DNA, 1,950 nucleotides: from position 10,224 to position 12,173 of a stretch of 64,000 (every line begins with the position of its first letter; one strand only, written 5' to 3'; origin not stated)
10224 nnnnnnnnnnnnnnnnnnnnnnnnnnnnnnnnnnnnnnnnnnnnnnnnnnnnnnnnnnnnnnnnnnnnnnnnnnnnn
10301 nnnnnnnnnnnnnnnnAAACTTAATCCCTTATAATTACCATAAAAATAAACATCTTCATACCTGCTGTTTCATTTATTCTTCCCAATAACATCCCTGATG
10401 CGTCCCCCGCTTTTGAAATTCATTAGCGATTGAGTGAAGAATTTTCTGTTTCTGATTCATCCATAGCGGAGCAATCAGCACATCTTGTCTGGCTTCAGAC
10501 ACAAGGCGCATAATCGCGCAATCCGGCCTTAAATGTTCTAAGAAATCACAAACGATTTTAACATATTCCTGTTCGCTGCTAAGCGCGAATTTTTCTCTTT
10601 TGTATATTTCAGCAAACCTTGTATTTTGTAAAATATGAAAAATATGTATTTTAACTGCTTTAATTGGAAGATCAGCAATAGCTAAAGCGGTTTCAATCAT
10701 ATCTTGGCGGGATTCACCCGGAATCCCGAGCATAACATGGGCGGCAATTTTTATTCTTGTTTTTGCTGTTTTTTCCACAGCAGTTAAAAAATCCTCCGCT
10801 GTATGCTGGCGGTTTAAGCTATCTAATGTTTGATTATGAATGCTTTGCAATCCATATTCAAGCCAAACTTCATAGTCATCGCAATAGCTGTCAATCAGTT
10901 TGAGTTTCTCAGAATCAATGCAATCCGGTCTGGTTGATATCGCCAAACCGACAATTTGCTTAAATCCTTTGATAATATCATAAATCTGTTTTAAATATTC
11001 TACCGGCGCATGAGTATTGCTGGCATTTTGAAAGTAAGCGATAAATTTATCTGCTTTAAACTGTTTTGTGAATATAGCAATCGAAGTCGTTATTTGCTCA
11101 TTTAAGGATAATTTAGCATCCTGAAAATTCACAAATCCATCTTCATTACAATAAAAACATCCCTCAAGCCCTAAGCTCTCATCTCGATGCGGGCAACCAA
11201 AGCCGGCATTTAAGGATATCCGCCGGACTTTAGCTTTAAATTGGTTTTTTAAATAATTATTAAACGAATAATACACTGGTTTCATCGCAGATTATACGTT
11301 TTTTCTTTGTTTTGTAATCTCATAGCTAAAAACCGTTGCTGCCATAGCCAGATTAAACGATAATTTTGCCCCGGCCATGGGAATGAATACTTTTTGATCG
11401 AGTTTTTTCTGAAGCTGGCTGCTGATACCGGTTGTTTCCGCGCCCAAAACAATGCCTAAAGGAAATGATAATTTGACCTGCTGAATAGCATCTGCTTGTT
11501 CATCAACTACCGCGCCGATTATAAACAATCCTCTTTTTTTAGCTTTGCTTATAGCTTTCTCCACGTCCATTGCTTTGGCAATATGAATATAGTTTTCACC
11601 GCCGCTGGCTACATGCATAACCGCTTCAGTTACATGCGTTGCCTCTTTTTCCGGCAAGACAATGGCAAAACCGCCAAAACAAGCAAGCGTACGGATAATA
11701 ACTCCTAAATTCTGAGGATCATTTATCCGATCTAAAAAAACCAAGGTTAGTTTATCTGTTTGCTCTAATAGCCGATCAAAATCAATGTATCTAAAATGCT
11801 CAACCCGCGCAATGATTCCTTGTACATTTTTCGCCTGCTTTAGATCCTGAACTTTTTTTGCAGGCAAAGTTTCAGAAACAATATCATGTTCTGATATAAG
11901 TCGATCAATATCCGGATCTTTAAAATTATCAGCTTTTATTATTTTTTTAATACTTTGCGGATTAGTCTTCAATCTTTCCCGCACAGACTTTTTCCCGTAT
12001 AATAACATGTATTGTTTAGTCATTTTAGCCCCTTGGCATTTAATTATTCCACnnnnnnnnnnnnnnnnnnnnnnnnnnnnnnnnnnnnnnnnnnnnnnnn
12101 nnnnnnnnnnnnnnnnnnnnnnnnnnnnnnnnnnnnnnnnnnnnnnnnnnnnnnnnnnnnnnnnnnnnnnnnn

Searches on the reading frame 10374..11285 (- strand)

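Call 20: search_protein_families(library=pfam, proteins=[window:10374-11285:-], max_evalue=0.0001)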
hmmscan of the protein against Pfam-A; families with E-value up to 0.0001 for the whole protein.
window:10374-11285:- (303 aa): 2 families
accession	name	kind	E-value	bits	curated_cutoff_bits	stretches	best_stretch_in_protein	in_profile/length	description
PF16199.10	Radical_SAM_C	-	1.2e-21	77.1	31.9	1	208-291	1-84/85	Radical_SAM C-terminal domain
PF04055.27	Radical_SAM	-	1.3e-12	48.6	29.5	1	30-200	6-163/166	Radical SAM superfamily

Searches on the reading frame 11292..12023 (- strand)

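Call 20: search_protein_families(library=pfam, proteins=[window:11292-12023:-], max_evalue=0.0001)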
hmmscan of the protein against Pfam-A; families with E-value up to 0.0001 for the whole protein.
window:11292-12023:- (243 aa): 2 families
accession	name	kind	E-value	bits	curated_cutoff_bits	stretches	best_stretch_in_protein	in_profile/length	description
PF00588.24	SpoU_methylase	-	2.6e-30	105.8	29.7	1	94-234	3-142/142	SpoU rRNA Methylase family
PF08032.17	SpoU_sub_bind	-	3e-08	34.3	22.8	1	7-79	1-75/76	RNA 2'-O ribose methyltransferase substrate binding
